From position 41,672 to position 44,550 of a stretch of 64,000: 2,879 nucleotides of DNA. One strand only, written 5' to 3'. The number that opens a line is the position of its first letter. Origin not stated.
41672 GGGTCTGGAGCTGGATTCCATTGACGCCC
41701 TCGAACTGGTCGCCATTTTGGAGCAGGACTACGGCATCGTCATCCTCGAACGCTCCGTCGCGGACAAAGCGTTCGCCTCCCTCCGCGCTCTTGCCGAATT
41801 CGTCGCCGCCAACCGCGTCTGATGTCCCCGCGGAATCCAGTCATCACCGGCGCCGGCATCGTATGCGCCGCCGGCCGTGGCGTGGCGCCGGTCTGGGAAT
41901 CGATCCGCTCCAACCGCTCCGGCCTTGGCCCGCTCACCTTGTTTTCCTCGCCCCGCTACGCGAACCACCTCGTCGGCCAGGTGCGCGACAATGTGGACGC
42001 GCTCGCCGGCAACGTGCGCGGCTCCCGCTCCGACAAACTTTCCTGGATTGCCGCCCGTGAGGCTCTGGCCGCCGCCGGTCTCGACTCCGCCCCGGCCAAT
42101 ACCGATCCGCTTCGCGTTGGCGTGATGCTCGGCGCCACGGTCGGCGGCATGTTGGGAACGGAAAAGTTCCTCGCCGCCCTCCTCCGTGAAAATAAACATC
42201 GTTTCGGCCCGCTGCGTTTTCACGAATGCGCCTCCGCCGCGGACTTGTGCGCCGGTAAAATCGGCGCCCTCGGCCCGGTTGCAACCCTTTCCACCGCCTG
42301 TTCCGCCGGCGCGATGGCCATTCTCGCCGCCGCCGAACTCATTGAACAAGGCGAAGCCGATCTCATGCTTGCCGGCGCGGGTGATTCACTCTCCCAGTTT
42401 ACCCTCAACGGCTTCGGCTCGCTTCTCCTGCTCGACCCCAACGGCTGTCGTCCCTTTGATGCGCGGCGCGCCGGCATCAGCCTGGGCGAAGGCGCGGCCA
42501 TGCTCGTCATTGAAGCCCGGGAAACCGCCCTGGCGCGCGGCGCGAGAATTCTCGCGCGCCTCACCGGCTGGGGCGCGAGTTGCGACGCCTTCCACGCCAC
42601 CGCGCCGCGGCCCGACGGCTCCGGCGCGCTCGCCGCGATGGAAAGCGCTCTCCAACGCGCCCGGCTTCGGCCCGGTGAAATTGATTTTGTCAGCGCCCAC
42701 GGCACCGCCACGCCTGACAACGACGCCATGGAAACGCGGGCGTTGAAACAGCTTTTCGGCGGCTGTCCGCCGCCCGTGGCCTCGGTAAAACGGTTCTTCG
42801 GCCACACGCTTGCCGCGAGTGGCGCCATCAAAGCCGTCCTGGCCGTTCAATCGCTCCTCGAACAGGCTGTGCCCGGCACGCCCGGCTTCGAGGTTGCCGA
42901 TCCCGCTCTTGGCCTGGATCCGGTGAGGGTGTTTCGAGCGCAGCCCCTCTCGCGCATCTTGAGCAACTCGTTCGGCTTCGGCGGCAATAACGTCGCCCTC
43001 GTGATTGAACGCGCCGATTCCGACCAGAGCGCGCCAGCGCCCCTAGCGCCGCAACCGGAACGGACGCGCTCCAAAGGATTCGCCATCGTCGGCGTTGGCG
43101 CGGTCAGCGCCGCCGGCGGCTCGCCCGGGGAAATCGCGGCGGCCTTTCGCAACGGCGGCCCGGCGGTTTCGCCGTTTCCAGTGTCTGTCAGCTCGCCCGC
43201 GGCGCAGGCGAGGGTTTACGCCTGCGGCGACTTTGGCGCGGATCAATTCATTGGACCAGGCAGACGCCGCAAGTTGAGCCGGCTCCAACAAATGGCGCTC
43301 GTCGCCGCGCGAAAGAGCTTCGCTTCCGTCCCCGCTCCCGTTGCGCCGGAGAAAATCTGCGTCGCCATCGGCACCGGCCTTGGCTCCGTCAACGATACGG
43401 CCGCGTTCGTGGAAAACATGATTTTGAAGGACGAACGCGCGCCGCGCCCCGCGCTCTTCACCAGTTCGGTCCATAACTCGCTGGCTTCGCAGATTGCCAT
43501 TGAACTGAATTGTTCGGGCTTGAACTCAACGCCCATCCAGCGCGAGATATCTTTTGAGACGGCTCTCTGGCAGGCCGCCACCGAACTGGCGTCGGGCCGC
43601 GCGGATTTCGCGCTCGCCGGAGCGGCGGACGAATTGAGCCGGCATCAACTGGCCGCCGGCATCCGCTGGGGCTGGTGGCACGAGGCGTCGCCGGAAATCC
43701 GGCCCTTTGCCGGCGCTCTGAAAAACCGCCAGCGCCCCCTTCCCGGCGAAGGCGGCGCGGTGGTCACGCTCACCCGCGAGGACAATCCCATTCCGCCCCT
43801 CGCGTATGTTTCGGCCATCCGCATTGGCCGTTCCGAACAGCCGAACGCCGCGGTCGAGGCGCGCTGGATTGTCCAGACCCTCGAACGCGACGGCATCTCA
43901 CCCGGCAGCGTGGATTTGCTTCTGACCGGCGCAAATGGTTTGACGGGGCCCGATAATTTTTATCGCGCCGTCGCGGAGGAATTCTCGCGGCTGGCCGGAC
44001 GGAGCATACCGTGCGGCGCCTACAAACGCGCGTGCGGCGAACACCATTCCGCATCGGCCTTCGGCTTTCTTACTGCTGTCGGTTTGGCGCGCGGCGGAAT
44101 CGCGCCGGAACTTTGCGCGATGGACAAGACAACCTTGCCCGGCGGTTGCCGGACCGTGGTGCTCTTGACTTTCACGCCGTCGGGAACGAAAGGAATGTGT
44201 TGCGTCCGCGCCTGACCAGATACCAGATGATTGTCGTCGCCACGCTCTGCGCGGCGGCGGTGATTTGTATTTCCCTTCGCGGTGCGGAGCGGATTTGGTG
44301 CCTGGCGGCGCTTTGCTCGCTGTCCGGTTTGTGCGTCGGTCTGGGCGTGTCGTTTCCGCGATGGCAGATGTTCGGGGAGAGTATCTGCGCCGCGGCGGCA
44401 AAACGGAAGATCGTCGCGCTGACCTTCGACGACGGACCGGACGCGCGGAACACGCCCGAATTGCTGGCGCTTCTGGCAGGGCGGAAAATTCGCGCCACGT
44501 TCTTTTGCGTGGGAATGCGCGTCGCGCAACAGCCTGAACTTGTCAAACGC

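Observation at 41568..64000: Large aryl-polyene/flexirubin-type lipid biosynthetic gene cluster with a halogenase and several atypical additions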

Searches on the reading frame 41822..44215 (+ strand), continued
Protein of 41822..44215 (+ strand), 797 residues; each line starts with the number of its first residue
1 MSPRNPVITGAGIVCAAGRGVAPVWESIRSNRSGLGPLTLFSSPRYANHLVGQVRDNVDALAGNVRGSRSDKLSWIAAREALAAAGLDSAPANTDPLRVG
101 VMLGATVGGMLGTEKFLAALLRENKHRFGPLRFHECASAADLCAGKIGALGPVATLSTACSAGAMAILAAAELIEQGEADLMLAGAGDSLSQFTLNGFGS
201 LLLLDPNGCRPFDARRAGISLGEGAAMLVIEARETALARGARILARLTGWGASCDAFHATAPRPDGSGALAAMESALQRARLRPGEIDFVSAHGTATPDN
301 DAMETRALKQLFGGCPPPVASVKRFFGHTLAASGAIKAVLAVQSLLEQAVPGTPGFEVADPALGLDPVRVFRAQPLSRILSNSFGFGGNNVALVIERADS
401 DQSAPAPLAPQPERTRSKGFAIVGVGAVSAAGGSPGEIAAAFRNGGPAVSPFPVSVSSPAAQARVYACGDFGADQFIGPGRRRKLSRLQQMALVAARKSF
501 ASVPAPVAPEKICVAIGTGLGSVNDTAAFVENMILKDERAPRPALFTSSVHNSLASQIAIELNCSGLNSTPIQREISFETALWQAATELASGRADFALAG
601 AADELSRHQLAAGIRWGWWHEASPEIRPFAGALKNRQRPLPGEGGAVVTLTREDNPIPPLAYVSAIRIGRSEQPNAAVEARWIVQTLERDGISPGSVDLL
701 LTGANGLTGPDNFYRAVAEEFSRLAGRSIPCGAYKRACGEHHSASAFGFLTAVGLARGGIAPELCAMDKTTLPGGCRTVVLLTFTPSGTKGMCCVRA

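Call 84: search_protein_families(library=ncbifam, proteins=[L088:4782-6356:+, L088:6353-7324:+, L088:7324-7836:+, L088:7806-9008:+, L088:9005-9706:+, L088:9747-10025:+, L088:4102-4749:+, L088:14050-14658:+], max_evalue=0.00001)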
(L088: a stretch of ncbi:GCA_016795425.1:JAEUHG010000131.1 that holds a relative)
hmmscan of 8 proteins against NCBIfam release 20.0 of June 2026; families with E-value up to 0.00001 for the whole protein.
L088:4782-6356:+ (524 aa): 8 families
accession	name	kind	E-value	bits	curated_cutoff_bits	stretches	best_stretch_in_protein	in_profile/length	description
NF006871.0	PRK09367.1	subfamily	7.3e-141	470.3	524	1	3-510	3-495/505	histidine ammonia-lyase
TIGR01225.1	hutH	equivalog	7.3e-138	460.2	539.15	1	5-509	2-491/506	histidine ammonia-lyase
TIGR03832.1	Tyr_2_3_mutase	equivalog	2.2e-116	389.4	501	1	6-504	1-504/507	tyrosine 2,3-aminomutase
TIGR04475.1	Phe_D_beta_mut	equivalog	3.4e-110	369.1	800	1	9-496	8-498/510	phenylalanine aminomutase (D-beta-phenylalanine forming)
NF053541.1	FlxA_rubin_TAL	equivalog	1.6e-106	356.7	700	1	31-508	21-497/498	flexirubin biosynthesis tyrosine ammonia-lyase FlxA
NF041222.1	BagA_FevW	exception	2.2e-84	284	1000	1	5-509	2-516/529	bagremycin/ferroverdin biosynthesis tyrosine ammonia-lyase BagA/FevW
TIGR01226.1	phe_am_lyase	equivalog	3.1e-81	273.7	519.15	1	4-467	33-501/680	phenylalanine ammonia-lyase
TIGR04473.1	taxol_Phe_23mut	exception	2.5e-55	188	1250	1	34-467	60-497/687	phenylalanine aminomutase (L-beta-phenylalanine forming)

L088:6353-7324:+ (323 aa): 3 families
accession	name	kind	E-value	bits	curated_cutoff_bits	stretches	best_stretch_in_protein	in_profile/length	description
NF005919.0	PRK07920.1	equivalog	8.6e-21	74.3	209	1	109-307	101-294/311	phosphatidylinositol mannoside acyltransferase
NF006487.0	PRK08905.1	equivalog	8.9e-10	38.1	281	1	109-289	84-259/290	lysophospholipid acyltransferase family protein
NF006270.0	PRK08419.1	equivalog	1.6e-07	30.9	248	1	84-266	70-250/298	lipid A biosynthesis lauroyl acyltransferase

L088:7324-7836:+ (170 aa): 4 families
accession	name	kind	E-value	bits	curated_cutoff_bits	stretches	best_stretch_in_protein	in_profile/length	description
TIGR00051.1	TIGR00051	subfamily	1.4e-16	60.8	68.7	1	32-129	2-99/117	YbgC/FadM family acyl-CoA thioesterase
TIGR02799.1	thio_ybgC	equivalog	6.9e-15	55.4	141.35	1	30-131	3-103/126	tol-pal system-associated acyl-CoA thioesterase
NF047424.1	MenI_Staph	exception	3.8e-11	43.1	225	1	31-124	7-100/148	1,4-dihydroxy-2-naphthoyl-CoA hydrolase MenI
NF008065.0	PRK10800.1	equivalog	5.2e-11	42.8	185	1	31-132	9-109/134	tol-pal system-associated acyl-CoA thioesterase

L088:7806-9008:+ (400 aa): 20 families
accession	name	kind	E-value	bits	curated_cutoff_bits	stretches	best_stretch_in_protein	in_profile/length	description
NF006618.0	PRK09185.1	subfamily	5.4e-72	243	407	1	9-398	4-393/394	beta-ketoacyl-ACP synthase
TIGR03150.1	fabF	equivalog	3.2e-61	207.2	493.75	1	10-395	3-406/407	beta-ketoacyl-ACP synthase II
NF058662.1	cispenta_AmcF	equivalog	1.5e-58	198.6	325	1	10-396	2-368/369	cispentacin biosynthesis acyltransferase subunit AmcF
NF005589.0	PRK07314.1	subfamily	2.3e-58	197.9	387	1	8-397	4-411/413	beta-ketoacyl-ACP synthase II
NF004970.0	PRK06333.1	subfamily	1.4e-51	175.7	525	1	8-398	4-422/424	beta-ketoacyl-ACP synthase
NF004618.0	PRK05952.1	equivalog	1.4e-49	169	455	1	104-397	78-382/384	beta-ketoacyl-ACP synthase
NF006274.0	PRK08439.1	equivalog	4e-48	164.2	621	1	10-397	4-405/406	beta-ketoacyl-ACP synthase II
NF005490.0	PRK07103.1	equivalog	5e-42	144.4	445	1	7-398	3-413/414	polyketide beta-ketoacyl:acyl carrier protein synthase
NF005076.0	PRK06501.1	equivalog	9.5e-42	143.3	629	1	5-397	8-422/425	beta-ketoacyl-ACP synthase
NF005916.1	PRK07910.1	equivalog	6.8e-41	140.5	560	1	8-397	12-417/418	KasA/KasB family beta-ketoacyl-ACP synthase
NF006587.0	PRK09116.1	equivalog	4.2e-38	131.2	470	1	10-398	4-407/408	beta-ketoacyl-ACP synthase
NF005935.0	PRK07967.1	equivalog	1.1e-35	123.3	630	1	10-398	4-404/406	beta-ketoacyl-ACP synthase I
NF006434.0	PRK08722.1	equivalog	5.5e-33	114.4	759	1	147-397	147-413/414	beta-ketoacyl-ACP synthase II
NF045894.1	PKS_plus_SDR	equivalog_domain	4.9e-21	74.1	1740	1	83-354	93-375/1515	type I polyketide synthase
NF053555.1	prodigi_MBC_PigJ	equivalog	2.3e-17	62.6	900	1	147-363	496-715/759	prodigiosin MBC biosynthesis protein PigJ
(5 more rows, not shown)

L088:9005-9706:+ (233 aa): 4 families
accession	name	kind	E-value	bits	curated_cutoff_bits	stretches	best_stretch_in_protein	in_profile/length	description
NF004970.0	PRK06333.1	subfamily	4.6e-08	32.3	525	1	57-178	77-208/424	beta-ketoacyl-ACP synthase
NF058659.1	cispenta_AmcG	equivalog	4.2e-07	29.7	80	1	49-173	16-144/157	cispentacin moiety biosynthesis protein AmcG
TIGR03150.1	fabF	equivalog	6.5e-07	28.4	493.75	1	53-178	62-196/407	beta-ketoacyl-ACP synthase II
NF005589.0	PRK07314.1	subfamily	2.8e-06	26.4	387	1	55-178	67-199/413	beta-ketoacyl-ACP synthase II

L088:9747-10025:+ (92 aa): 7 families
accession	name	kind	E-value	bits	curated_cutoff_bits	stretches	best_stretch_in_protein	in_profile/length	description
NF006617.0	PRK09184.1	subfamily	5.1e-19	68.1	70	1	2-84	12-95/96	phosphopantetheine-binding protein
NF005798.0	PRK07639.1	equivalog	1.1e-07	32.2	100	1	34-81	33-80/91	petrobactin biosynthesis protein AsbD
NF058660.1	cispen_ACP_AmcB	equivalog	1.2e-07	31.8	80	1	20-81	17-77/80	cispentacin biosynthesis acyl carrier protein AmcB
TIGR00517.1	acyl_carrier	equivalog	2.1e-07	30.7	70.45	1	20-81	17-75/77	acyl carrier protein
NF052616.1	ACP_for_OlsHI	equivalog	1e-06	29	130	1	1-82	1-80/83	ornithine lipid biosynthesis acyl carrier protein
NF003757.0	PRK05350.1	equivalog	1.3e-06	28.4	65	1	5-79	8-73/83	acyl carrier protein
NF005480.0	PRK07081.1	equivalog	2e-06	27.6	72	1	12-80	8-74/83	acyl carrier protein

L088:4102-4749:+ (215 aa): 0 families

L088:14050-14658:+ (202 aa): 0 families

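Call 87: find_encoding_contigs(protein=P0321, flank=10000, max_places=1)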
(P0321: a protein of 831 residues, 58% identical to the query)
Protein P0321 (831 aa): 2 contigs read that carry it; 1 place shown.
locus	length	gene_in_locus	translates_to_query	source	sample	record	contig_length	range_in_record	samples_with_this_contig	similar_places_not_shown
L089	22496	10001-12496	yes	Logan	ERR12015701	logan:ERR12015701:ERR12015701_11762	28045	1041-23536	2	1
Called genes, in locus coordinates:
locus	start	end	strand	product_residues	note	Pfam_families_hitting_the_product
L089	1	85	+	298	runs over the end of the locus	PF00149:Metallophos, PF12850:Metallophos_2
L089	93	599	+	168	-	PF03162:Y_phosphatase2, PF22741:PTP-NADK, PF13350:Y_phosphatase3 (faint), PF00782:DSPc, PF22784:PTP-SAK, PF22785:Tc-R-P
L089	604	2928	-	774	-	PF05048:NosD (faint), PF13229:Beta_helix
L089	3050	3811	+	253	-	PF00891:Methyltransf_2 (weak), PF01209:Ubie_methyltran, PF01135:PCMT (weak), PF13489:Methyltransf_23 (weak), PF13649:Methyltransf_25, PF13847:Methyltransf_31, PF08241:Methyltransf_11, PF08242:Methyltransf_12, +1 more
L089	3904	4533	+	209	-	-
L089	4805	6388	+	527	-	PF00221:Lyase_aromatic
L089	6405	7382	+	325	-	PF03279:Lip_A_acyltrans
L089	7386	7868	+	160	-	PF13279:4HBT_2, PF03061:4HBT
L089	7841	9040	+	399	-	PF00109:ketoacyl-synt, PF08545:ACP_syn_III (faint), PF02801:Ketoacyl-synt_C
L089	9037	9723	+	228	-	PF00109:ketoacyl-synt (weak)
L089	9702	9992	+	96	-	PF00550:PP-binding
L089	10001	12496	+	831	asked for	PF00109:ketoacyl-synt, PF00108:Thiolase_N (weak), PF02801:Ketoacyl-synt_C, PF00109:ketoacyl-synt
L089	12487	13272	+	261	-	PF01522:Polysacc_deac_1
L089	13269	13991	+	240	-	PF03548:LolA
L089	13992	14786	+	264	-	-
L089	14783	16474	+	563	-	PF03417:AAT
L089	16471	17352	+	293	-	PF01553:Acyltransferase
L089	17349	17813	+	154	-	PF22817:ApeP-like, PF07977:FabA, PF22818:ApeI-like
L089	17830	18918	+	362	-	PF02525:Flavodoxin_2, PF03358:FMN_red, PF02036:SCP2 (weak), PF14864:Alkyl_sulf_C (weak)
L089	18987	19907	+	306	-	PF20434:BD-FAE, PF03959:FSH1 (weak), PF07859:Abhydrolase_3, PF00326:Peptidase_S9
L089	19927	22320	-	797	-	-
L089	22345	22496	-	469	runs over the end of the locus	PF00930:DPPIV_N (faint), PF26550:Tricorn_2nd (faint), PF07676:PD40 (faint), PF12566:DUF3748, PF26549:Tricorn_N (weak)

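Call 88: find_encoding_contigs(protein=P0357, flank=10000, max_places=1)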
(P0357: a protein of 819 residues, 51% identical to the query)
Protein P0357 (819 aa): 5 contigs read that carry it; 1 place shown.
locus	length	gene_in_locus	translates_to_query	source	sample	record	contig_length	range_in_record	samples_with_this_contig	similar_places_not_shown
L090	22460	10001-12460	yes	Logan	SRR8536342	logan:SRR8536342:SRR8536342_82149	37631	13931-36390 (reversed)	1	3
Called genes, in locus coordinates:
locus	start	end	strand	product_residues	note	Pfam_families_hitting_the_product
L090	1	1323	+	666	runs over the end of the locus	PF03264:Cytochrom_NNT (faint), PF14537:Cytochrom_c3_2 (faint), PF02085:Cytochrom_CIII (weak), PF09699:Paired_CXXCH_1 (faint), PF14522:Cytochrome_C7 (weak), PF01292:Ni_hydr_CYTB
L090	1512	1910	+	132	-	PF00072:Response_reg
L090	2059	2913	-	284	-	PF06727:DUF1207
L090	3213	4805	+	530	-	PF00221:Lyase_aromatic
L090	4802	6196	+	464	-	PF02310:B12-binding, PF04055:Radical_SAM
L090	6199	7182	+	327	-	PF03279:Lip_A_acyltrans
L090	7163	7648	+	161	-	PF13279:4HBT_2, PF03061:4HBT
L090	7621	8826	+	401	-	PF00109:ketoacyl-synt, PF00108:Thiolase_N (weak), PF08545:ACP_syn_III (weak), PF02801:Ketoacyl-synt_C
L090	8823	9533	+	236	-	PF00109:ketoacyl-synt (weak)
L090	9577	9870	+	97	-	PF00550:PP-binding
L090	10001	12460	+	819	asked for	PF00109:ketoacyl-synt, PF02801:Ketoacyl-synt_C, PF00109:ketoacyl-synt (weak)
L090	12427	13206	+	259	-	PF01522:Polysacc_deac_1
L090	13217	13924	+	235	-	PF03548:LolA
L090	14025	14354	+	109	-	-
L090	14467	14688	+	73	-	PF04014:MazE_antitoxin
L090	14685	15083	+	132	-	PF01850:PIN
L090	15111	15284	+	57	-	-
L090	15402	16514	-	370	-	PF13776:DUF4172, PF02661:Fic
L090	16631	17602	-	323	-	PF01553:Acyltransferase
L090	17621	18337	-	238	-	-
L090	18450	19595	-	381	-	PF08541:ACP_syn_III_C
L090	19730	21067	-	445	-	PF02310:B12-binding, PF04055:Radical_SAM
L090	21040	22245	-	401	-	PF12679:ABC2_membrane_2, PF12698:ABC2_membrane_3, PF01061:ABC2_membrane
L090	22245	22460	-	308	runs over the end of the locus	PF00005:ABC_tran, PF13304:AAA_21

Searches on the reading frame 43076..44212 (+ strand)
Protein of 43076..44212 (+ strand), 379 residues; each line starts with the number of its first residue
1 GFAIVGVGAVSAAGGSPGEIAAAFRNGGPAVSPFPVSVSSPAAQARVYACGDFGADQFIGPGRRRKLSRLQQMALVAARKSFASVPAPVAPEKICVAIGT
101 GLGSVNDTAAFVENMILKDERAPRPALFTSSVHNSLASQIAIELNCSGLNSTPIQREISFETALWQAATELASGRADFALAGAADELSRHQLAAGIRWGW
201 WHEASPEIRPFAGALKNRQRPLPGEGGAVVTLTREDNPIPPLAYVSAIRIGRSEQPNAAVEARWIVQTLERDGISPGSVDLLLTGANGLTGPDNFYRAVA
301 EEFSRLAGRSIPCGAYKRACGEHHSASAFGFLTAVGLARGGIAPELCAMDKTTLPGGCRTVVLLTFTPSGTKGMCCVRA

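Call 12: search_solved_structures(query=window:43076-44212:+, max_evalue=1, show_alignments=2)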
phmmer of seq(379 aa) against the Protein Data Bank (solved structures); distinct sequences matched with E-value up to 1: 37.
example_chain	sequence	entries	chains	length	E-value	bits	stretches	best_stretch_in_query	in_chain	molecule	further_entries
4ls5_A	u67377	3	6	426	2.1e-09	40.5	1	4-239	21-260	3-oxoacyl-[acyl-carrier-protein] synthase 2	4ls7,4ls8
4ls6_A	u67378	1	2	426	3.9e-09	39.6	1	4-239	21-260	3-oxoacyl-[acyl-carrier-protein] synthase 2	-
2gp6_A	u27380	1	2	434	4.9e-08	36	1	64-331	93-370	3-oxoacyl-[acyl-carrier-protein] synthase 2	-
1j3n_A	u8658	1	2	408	8.5e-07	32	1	4-234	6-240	3-oxoacyl-(acyl-carrier protein) synthase II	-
9s5h_C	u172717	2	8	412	1.3e-06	31.4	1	3-328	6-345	3-oxoacyl-(Acyl-carrier-protein) synthase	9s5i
2wgf_A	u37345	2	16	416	1.7e-06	30.9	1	56-335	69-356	3-OXOACYL-[ACYL-CARRIER-PROTEIN] SYNTHASE 1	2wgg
4c6w_A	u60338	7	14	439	2e-06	30.7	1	56-335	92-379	3-OXOACYL-[ACYL-CARRIER-PROTEIN] SYNTHASE 1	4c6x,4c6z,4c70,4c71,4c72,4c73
9s5h_B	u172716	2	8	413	3.4e-06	30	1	50-251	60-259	3-oxoacyl-(Acyl-carrier-protein) synthase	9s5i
6p9k_A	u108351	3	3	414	1.1e-05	28.3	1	56-335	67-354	3-oxoacyl-ACP synthase | 3-oxoacyl-[acyl-carrier-protein] synthase 1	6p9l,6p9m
2wgd_A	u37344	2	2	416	1.1e-05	28.3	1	56-335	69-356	3-OXOACYL-[ACYL-CARRIER-PROTEIN] SYNTHASE 1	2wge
5ld8_A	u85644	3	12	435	1.2e-05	28.1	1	56-335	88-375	3-oxoacyl-[acyl-carrier-protein] synthase 1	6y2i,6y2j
4c6u_A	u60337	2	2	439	1.3e-05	28.1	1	56-335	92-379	3-OXOACYL-[ACYL-CARRIER-PROTEIN] SYNTHASE 1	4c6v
5w2o_A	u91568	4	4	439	1.3e-05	28.1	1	56-335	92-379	3-oxoacyl-[acyl-carrier-protein] synthase 1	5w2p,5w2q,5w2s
3o04_A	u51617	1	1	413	1.4e-05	27.9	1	5-294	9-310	beta-keto-acyl carrier protein synthase II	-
5sxo_A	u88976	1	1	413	1.8e-05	27.6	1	5-294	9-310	3-oxoacyl-[acyl-carrier-protein] synthase 2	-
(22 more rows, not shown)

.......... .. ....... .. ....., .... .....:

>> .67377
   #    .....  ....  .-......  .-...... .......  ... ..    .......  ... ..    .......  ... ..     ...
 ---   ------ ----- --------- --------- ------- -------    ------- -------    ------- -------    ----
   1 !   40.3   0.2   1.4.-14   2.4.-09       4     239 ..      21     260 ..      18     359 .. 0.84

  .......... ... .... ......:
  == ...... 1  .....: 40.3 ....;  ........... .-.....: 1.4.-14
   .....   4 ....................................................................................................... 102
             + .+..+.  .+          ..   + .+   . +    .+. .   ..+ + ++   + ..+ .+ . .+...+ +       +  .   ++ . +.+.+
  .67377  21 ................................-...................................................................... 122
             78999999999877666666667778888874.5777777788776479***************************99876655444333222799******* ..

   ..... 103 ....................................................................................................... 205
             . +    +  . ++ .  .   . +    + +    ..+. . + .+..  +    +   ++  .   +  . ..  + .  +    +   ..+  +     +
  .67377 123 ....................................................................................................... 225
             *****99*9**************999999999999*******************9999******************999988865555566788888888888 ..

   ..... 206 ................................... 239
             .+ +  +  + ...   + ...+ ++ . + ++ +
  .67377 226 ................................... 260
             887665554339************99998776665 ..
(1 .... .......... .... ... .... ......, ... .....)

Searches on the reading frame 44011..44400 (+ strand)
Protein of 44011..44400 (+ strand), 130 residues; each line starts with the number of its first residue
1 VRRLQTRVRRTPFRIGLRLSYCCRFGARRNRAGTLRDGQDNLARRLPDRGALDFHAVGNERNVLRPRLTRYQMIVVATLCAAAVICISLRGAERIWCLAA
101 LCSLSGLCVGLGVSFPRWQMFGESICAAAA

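Call 51: search_protein_families(library=ncbifam, proteins=[window:44011-44400:+], max_evalue=1)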
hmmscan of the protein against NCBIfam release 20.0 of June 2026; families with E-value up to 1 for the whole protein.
window:44011-44400:+ (130 aa): 0 families
